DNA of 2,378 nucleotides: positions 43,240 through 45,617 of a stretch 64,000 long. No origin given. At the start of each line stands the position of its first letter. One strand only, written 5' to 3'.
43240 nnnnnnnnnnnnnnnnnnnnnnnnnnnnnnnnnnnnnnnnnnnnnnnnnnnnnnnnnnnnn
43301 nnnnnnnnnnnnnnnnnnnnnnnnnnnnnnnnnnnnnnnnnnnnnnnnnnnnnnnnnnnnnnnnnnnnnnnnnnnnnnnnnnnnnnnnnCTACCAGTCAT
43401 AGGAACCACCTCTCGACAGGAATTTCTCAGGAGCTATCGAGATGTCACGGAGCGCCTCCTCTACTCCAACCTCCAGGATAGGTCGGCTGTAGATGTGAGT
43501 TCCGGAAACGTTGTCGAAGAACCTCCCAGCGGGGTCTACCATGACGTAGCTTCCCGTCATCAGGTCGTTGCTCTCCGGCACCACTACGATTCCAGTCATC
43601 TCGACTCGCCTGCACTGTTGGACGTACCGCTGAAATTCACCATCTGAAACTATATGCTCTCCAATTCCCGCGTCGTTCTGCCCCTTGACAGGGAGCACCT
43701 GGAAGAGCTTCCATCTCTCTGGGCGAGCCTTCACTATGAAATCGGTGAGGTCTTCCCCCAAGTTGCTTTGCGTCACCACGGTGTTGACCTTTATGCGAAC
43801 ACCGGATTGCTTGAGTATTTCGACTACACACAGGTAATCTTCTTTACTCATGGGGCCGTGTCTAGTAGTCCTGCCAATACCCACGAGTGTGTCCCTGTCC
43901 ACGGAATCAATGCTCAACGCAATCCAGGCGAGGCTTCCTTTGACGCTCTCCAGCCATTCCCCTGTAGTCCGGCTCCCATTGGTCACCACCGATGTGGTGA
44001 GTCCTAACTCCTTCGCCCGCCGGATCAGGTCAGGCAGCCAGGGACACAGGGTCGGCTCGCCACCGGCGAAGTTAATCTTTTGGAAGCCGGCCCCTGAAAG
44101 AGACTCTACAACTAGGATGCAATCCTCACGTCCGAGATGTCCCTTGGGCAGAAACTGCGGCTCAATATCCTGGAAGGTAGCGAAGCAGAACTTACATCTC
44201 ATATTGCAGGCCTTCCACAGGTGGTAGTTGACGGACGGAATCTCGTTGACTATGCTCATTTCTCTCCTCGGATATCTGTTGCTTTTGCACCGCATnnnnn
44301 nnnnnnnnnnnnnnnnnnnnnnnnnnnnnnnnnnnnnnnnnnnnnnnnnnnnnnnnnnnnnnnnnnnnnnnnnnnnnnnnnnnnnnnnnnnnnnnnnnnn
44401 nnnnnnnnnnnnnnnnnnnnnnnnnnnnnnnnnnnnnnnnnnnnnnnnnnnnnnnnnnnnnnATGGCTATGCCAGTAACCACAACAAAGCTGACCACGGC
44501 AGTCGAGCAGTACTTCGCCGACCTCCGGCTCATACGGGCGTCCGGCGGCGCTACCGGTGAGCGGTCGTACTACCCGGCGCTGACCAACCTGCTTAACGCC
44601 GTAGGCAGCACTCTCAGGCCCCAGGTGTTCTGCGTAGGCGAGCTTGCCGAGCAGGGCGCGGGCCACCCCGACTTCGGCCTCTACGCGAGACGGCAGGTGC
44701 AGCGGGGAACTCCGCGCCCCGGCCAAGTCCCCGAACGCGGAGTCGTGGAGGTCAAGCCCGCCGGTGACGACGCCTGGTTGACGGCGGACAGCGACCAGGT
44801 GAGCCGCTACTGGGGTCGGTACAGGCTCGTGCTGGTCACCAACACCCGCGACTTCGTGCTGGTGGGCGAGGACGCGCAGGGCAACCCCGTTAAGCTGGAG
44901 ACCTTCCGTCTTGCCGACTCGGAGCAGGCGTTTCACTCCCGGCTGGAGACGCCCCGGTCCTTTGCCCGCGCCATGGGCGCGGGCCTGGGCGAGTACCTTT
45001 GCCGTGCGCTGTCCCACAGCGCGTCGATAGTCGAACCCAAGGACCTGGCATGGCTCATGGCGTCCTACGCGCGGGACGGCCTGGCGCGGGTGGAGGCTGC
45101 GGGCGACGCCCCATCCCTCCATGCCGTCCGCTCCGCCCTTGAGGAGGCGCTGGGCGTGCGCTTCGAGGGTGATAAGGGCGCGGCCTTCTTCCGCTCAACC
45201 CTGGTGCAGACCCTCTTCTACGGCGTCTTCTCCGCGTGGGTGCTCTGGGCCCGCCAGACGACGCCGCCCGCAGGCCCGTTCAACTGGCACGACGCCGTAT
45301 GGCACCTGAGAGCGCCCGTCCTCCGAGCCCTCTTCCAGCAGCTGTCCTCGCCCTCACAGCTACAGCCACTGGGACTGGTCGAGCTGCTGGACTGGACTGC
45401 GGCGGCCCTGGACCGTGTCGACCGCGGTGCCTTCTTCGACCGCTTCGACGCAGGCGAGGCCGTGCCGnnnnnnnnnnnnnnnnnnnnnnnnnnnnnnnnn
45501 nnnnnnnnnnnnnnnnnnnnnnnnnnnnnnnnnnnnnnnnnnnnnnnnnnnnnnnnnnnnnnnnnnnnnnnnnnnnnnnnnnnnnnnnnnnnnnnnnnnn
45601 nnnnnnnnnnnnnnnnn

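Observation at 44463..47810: Helicase-less nuclease-methyltransferase-TRD fusion divergent from the viperin operon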

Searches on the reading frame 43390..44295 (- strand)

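Call 7: search_protein_families(library=pfam, proteins=[window:43390-44295:-], max_evalue=0.01)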
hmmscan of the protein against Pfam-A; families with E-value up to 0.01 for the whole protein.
window:43390-44295:- (301 aa): 2 families
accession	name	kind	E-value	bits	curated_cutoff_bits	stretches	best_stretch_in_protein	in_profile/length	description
PF04055.27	Radical_SAM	-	3.3e-19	70.1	29.5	1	28-175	5-151/166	Radical SAM superfamily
PF13353.11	Fer4_12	-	0.0035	18.1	22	1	27-108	12-92/137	4Fe-4S single cluster domain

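Call 8: search_protein_families(library=ncbifam, proteins=[window:43390-44295:-], max_evalue=0.01)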
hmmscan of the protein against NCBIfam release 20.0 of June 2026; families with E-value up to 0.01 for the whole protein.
window:43390-44295:- (301 aa): 47 families (the best 25 are shown)
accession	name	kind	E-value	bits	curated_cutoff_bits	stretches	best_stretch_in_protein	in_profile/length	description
NF038283.1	viperin_w_prok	equivalog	3.6e-91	305.2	180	1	20-296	2-280/281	viperin family antiviral radical SAM protein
TIGR04278.1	viperin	exception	1.6e-45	155.7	450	1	17-301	55-338/347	antiviral radical SAM protein viperin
TIGR02666.1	moaA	equivalog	8.2e-19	67.7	284.05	1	28-197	18-187/336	GTP 3',8-cyclase MoaA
TIGR04055.1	rSAM_NirJ2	equivalog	2.5e-16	60.1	500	1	27-226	7-198/326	putative heme d1 biosynthesis radical SAM protein NirJ2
NF045574.1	sacti_mat_StsB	exception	4.2e-16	58.8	625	1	17-187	93-253/466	StsB family radical SAM/SPASM domain sactipeptide maturase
TIGR02668.1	moaA_archaeal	equivalog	4.5e-16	58.7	325.25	1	19-203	9-186/303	GTP 3',8-cyclase MoaA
TIGR04051.1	rSAM_NirJ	equivalog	6.7e-14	51.6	515.45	1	20-185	2-158/354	heme d1 biosynthesis radical SAM protein NirJ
TIGR04545.1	rSAM_ahbD_hemeb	equivalog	2.6e-13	50.1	500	1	23-227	3-200/339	heme b synthase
TIGR04347.1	pseudo_SAM_Halo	equivalog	4.4e-13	49.2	525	1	19-220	37-230/390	TIGR04347 family pseudo-SAM/SPASM protein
NF001199.0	PRK00164.2-1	equivalog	1.1e-11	44.5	231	1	19-189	11-174/308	GTP 3',8-cyclase MoaA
TIGR02495.1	NrdG2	equivalog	2e-11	43.6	131.15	1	28-191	24-180/193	anaerobic ribonucleoside-triphosphate reductase activating protein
TIGR04053.2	TIGR04053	equivalog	3.5e-11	43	395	1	25-203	13-189/366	TIGR04053 family radical SAM/SPASM domain-containing protein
NF045702.1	rSAM_GDGT_ether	equivalog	3.8e-11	42.3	450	1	28-185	94-248/486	tetraether lipid synthase Tes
TIGR02109.1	PQQ_syn_pqqE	equivalog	9e-11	41.3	381.35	1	28-181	15-161/358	pyrroloquinoline quinone biosynthesis protein PqqE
TIGR04054.1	rSAM_NirJ1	equivalog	1e-10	40.8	650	1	15-192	31-202/387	putative heme d1 biosynthesis radical SAM protein NirJ1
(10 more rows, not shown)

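Call 9: search_protein_families(library=padloc, proteins=[window:43390-44295:-], max_evalue=0.01)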
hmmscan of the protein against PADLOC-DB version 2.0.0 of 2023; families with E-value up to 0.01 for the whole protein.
window:43390-44295:- (301 aa): 3 families
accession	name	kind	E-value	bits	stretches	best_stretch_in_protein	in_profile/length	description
PDLC02905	pVip-kinase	-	1.3e-111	372.2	1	12-301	174-460/474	Viperin-kinase fusion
PDLC02903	pVip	-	3.6e-88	293.3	1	21-295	1-256/257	Viperins not associated with kinases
PDLC02904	pVip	-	9.3e-83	275.7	1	21-296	4-262/262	Viperins associated with kinases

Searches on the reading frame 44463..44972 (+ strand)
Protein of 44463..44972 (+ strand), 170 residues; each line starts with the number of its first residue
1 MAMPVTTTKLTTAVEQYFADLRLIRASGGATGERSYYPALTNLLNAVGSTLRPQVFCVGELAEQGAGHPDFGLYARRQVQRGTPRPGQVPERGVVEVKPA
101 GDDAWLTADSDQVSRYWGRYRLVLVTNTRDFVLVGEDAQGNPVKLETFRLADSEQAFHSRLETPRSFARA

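Call 60: predict_structure(alignment_id=A3)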
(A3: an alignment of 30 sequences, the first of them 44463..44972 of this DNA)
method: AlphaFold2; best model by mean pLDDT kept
length: 170 residues; sequences in the alignment: 30
mean_pLDDT: 89.5   pTM: 0.84
mean pLDDT of the five models: 89.5, 89.4, 89.0, 87.0, 84.4
residues with pLDDT >= 90: 120; 70-90: 39; 50-70: 7; < 50: 4
segments of 3 or more residues with pLDDT < 50: none
pLDDT, mean of each block of 10 residues (from residue 1): 72 96 89 88 94 89 66 90 83 93 94 95 96 97 96 91 94
secondary structure, 60 per line:
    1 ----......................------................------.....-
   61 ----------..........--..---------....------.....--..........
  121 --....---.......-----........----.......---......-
elements in order: H5-26 H33-48 E55-59 E71-75 E94-97 H104-108 H111-120 E123-126 E130-136 E142-149 H154-160 H164-169

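Call 63: fold_search(model_id=the predicted structure, library=pdb)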
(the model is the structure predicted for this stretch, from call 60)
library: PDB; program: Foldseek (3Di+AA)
matches with E <= 10: 479; with E <= 0.001: 7
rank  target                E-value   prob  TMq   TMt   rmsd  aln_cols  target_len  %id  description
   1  7lvv_C                1.7e-05  1.00  0.59  0.69   7.2       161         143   18  cryoEM structure DrdV-DNA complex (released 2021-03-17)
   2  7lo5_B                6.1e-05  1.00  0.58  0.11   7.3       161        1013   17  cryoEM structure DrdV-DNA complex (released 2021-03-17)
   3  7lo5_A                7.7e-05  1.00  0.56  0.11   7.5       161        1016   19  cryoEM structure DrdV-DNA complex (released 2021-03-17)
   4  7lo5_D                9.3e-05  1.00  0.57  0.11   6.8       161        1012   18  cryoEM structure DrdV-DNA complex (released 2021-03-17)
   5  7lvv_D                2.1e-04  1.00  0.53  0.60   7.6       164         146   18  cryoEM structure DrdV-DNA complex (released 2021-03-17)
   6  7lo5_C                3.4e-04  1.00  0.55  0.11   7.0       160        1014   19  cryoEM structure DrdV-DNA complex (released 2021-03-17)
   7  7lvv_A                7.6e-04  1.00  0.53  0.11   7.6       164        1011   18  cryoEM structure DrdV-DNA complex (released 2021-03-17)
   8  9y1l_B                1.8e-02  0.85  0.36  0.38  14.0       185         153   11  Crystal Structure of Putative Restriction Endonuclease Domain-Containing Protein from Leptospirillum ferriphilum YSK (released 2025-09-10)
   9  8owr_A                3.3e-02  0.44  0.20  0.17   9.9        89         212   22  Crystal structure of Mycobacterium smegmatis CoaB in complex with CTP and 2-(1-(3,4-dihydroxyphenyl)-5-(3-hydroxypheny (released 2024-05-08)
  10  6thc_C                1.5e-01  0.14  0.21  0.18  13.6       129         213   15  Crystal structure of Mycobacterium smegmatis CoaB in complex with CTP and (4-hydroxyphenyl)(2,3,4-trihydroxyphenyl)met (released 2020-11-25)
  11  5kew_E                1.6e-01  0.28  0.17  0.29   9.5        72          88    7  Vibrio parahaemolyticus VtrA/VtrC complex bound to the bile salt taurodeoxycholate (released 2016-07-20)
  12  1v9s_B                2.6e-01  0.07  0.16  0.14  14.7       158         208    9  Crystal structure of TT0130 protein from Thermus thermophilus HB8 (released 2005-03-29)
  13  3h1t                  2.8e-01  0.33  0.32  0.12  12.5       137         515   18  The fragment structure of a putative HsdR subunit of a type I restriction enzyme from Vibrio vulnificus YJ016 (released 2009-10-20)
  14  2d0o_B                4.1e-01  0.14  0.14  0.19   9.6        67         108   15  Structure of diol dehydratase-reactivating factor complexed with ADP and Mg2+ (released 2006-02-28)
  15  5kew_A                8.0e-01  0.12  0.17  0.28  10.9        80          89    6  Vibrio parahaemolyticus VtrA/VtrC complex bound to the bile salt taurodeoxycholate (released 2016-07-20)
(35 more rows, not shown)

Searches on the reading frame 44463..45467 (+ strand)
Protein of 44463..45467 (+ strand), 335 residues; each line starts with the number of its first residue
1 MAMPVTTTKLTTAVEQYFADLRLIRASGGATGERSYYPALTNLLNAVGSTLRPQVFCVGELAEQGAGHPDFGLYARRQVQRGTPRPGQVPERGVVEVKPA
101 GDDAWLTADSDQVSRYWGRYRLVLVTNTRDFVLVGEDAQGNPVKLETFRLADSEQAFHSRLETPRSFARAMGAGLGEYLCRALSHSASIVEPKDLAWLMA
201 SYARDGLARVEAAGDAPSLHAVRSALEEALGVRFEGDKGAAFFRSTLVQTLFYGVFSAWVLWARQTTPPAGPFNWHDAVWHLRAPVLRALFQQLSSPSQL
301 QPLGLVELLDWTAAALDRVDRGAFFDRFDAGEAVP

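Call 21: search_protein_representatives(protein=window:44463-45467:+)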
Query: 335 residues. Proteins with E-value up to 0.001 (for the whole library): 2036; up to 1e-10: 1303; up to 1e-30: 480. The best 150 are listed.
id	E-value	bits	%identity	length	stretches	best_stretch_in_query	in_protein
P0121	4.1e-157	539.1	75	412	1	18-331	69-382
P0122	7.8e-152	521.7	72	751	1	3-335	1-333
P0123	4.5e-150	515.9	76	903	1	6-335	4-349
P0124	7.3e-137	472.5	80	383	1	2-271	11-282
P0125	6.0e-127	439.9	61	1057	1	2-335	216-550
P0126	5.4e-125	433.5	83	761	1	95-330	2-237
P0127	2.5e-117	408.3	87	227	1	76-283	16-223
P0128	5.1e-113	394.1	78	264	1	5-241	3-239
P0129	1.6e-107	376.1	78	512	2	155-326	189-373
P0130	3.2e-107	375.1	56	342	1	11-334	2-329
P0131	7.2e-105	367.3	55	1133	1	8-334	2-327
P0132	4.8e-104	364.6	57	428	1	14-325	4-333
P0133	1.2e-96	340.3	53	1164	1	14-333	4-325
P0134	4.4e-96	338.5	67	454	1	96-335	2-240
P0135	1.7e-95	336.6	72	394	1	2-208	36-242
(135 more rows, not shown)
